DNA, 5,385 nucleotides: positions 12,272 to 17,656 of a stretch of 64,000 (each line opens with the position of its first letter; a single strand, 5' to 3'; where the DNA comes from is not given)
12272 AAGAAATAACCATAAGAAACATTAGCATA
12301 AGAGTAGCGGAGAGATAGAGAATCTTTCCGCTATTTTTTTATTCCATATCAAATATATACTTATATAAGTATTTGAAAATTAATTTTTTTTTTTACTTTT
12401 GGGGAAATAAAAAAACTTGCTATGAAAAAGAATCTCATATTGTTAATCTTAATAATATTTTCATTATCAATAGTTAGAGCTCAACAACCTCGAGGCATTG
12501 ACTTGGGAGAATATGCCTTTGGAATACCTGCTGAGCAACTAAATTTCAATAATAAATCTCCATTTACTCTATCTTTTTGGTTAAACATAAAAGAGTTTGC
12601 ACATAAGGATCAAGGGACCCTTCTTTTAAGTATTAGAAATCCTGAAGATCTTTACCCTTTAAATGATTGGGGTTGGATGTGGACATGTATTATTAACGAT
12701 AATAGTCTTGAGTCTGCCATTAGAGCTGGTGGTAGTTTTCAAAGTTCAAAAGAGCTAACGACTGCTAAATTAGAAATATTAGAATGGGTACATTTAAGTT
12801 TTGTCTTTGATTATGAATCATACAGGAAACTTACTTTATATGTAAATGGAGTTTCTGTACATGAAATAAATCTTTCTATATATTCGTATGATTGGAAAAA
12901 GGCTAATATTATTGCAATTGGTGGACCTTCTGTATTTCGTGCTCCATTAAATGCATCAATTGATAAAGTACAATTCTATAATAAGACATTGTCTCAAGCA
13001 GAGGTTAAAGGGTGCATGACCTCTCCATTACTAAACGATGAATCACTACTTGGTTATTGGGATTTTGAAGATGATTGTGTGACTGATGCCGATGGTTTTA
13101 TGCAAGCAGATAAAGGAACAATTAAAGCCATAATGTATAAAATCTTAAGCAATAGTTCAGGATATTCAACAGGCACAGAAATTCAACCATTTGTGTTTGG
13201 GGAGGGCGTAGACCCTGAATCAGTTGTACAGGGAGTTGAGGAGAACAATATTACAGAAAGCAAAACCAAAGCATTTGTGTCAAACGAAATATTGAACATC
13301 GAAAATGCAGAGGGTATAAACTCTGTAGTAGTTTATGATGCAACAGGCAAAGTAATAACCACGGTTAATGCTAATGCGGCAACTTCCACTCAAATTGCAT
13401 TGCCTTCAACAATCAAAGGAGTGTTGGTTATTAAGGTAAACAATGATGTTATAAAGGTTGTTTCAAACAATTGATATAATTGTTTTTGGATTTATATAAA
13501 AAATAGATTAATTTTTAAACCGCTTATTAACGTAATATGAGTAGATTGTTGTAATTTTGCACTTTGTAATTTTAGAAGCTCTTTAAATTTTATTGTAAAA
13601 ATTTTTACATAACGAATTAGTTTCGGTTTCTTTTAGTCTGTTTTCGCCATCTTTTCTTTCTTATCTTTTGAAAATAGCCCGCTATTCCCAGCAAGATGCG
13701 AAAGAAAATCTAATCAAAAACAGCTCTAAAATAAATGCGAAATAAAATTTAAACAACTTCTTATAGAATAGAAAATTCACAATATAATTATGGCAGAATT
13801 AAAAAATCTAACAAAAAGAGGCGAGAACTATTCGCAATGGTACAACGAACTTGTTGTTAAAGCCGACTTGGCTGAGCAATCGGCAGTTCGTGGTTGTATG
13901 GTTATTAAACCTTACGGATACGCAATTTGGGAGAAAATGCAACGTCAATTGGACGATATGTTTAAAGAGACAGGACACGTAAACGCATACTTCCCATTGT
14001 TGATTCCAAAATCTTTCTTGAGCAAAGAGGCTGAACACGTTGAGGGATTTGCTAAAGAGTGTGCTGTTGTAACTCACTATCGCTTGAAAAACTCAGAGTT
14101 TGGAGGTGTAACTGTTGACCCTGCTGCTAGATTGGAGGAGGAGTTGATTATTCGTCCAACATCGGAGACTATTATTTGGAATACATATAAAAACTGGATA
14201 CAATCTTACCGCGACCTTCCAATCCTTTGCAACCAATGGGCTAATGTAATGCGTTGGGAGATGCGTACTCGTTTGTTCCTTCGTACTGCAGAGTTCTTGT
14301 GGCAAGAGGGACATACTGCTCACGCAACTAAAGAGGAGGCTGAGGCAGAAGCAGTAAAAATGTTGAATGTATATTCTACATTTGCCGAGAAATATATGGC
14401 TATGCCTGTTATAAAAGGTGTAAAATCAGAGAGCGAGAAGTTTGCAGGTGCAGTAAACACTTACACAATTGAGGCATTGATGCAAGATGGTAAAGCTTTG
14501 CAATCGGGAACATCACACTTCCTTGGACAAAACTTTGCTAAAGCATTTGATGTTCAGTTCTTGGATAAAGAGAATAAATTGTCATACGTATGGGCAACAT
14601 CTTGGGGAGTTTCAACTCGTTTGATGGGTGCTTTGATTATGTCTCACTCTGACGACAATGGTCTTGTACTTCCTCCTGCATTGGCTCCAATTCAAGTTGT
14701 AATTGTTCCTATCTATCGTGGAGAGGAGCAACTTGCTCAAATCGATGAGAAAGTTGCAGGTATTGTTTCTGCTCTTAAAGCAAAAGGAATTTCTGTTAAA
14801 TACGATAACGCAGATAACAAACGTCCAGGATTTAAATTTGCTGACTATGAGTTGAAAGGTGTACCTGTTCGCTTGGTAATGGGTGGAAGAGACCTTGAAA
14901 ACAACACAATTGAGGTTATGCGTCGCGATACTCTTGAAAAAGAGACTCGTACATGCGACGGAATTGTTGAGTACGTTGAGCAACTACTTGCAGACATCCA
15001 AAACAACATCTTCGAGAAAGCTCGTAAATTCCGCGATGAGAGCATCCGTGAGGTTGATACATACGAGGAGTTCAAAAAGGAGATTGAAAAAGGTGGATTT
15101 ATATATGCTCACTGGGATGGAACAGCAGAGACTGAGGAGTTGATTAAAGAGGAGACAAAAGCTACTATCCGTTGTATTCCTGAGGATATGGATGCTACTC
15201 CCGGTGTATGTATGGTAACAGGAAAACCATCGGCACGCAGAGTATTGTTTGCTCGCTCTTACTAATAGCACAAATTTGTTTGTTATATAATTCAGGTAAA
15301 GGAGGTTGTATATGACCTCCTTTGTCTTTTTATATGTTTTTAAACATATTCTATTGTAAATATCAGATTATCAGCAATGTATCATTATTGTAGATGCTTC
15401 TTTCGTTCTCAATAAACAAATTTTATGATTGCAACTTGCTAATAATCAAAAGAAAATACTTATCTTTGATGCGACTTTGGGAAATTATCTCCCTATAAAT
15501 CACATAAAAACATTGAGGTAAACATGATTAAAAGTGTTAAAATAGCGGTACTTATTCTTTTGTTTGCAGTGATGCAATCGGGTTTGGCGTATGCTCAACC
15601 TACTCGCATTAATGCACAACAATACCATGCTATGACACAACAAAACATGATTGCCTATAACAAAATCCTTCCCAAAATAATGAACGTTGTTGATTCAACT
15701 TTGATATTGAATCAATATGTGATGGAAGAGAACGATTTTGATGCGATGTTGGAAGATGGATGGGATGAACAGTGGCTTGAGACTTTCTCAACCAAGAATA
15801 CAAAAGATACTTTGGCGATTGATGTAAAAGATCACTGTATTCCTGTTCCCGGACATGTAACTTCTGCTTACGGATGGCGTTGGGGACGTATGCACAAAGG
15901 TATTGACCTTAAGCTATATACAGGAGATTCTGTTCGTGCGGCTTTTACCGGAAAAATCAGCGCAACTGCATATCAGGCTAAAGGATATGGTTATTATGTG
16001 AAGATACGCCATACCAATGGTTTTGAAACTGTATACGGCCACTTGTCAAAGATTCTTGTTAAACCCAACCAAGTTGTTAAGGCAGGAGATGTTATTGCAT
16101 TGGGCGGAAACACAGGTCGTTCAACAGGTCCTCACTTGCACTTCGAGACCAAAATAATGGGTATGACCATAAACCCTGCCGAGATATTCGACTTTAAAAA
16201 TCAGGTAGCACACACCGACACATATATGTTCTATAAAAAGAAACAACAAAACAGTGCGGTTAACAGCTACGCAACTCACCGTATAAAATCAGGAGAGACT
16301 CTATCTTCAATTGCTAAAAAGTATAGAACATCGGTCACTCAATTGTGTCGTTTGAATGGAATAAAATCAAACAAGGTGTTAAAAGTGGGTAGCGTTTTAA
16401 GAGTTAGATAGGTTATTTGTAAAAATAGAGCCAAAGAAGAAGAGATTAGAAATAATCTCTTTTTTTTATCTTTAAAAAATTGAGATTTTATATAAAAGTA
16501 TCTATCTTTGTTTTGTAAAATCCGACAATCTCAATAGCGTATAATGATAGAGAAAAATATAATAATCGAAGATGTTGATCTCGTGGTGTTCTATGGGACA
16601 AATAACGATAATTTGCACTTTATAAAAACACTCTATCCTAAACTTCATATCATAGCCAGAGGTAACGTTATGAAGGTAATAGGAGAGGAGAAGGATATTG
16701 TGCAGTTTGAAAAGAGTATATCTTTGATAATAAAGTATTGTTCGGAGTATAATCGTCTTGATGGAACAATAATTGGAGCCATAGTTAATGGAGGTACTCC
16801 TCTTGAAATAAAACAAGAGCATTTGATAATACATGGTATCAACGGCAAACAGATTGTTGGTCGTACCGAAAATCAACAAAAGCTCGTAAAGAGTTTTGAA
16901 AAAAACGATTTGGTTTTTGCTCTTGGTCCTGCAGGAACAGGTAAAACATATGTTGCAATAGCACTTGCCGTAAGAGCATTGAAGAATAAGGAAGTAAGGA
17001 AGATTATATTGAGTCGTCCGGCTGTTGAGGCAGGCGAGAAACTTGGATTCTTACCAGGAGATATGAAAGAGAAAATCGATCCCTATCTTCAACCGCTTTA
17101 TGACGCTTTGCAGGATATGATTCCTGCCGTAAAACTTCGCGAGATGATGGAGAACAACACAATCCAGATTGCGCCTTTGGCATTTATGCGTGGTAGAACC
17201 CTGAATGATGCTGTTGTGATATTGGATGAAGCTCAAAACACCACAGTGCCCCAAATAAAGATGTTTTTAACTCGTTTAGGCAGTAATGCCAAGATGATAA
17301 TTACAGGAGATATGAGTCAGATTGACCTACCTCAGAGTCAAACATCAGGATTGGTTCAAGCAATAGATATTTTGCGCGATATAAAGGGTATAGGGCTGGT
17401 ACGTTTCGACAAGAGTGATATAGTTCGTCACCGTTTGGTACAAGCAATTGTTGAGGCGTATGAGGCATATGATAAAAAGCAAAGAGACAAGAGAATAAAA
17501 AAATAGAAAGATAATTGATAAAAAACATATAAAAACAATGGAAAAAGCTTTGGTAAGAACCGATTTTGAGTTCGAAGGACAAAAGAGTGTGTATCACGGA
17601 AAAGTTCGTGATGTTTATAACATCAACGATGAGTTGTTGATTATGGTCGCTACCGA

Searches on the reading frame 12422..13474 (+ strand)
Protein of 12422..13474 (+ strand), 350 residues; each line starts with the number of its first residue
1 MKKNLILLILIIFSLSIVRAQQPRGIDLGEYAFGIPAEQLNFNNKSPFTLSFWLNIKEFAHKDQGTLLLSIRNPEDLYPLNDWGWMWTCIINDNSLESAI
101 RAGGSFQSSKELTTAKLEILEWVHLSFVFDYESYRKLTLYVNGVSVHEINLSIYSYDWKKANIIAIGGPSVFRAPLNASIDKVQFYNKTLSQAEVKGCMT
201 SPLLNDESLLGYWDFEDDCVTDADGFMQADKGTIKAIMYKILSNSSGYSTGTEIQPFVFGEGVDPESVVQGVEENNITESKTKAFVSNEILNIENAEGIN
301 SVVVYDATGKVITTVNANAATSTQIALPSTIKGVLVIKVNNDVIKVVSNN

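Call 59: search_protein_families(library=pfam, proteins=[window:12422-13474:+], max_evalue=0.1)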
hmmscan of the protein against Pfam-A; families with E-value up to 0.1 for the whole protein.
window:12422-13474:+ (350 aa): 2 families
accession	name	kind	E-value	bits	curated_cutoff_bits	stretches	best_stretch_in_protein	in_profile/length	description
PF13385.13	Laminin_G_3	-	1.3e-17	64.8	27.6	1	40-196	12-151/151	Concanavalin A-like lectin/glucanases superfamily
PF18962.6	Por_Secre_tail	-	0.0023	18.6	27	1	288-346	7-69/75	Secretion system C-terminal sorting domain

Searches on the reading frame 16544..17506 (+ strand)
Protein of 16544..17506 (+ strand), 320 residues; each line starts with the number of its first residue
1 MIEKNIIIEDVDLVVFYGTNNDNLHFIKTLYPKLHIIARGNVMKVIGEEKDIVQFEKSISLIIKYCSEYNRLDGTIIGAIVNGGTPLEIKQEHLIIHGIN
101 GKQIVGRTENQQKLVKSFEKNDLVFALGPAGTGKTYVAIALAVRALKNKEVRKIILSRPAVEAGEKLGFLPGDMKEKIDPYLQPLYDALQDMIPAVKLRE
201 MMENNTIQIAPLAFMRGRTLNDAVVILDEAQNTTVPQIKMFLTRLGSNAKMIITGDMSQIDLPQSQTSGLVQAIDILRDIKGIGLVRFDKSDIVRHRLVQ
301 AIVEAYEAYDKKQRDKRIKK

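Call 72: search_protein_families(library=pfam, proteins=[window:16544-17506:+], max_evalue=0.0001)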
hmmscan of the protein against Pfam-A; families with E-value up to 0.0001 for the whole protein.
window:16544-17506:+ (320 aa): 4 families
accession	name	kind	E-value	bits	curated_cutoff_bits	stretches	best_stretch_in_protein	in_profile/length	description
PF02562.22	PhoH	-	1.7e-93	312.2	27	1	104-307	2-205/205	PhoH-like protein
PF13245.12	AAA_19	-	1.5e-09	38.5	25.1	1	111-260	1-129/134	AAA domain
PF13604.12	AAA_30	-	1.8e-08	34.8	27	1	109-261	4-129/191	AAA domain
PF00580.27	UvrD-helicase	-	1.1e-05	25.7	23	0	109-152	3-44/271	UvrD/REP helicase N-terminal domain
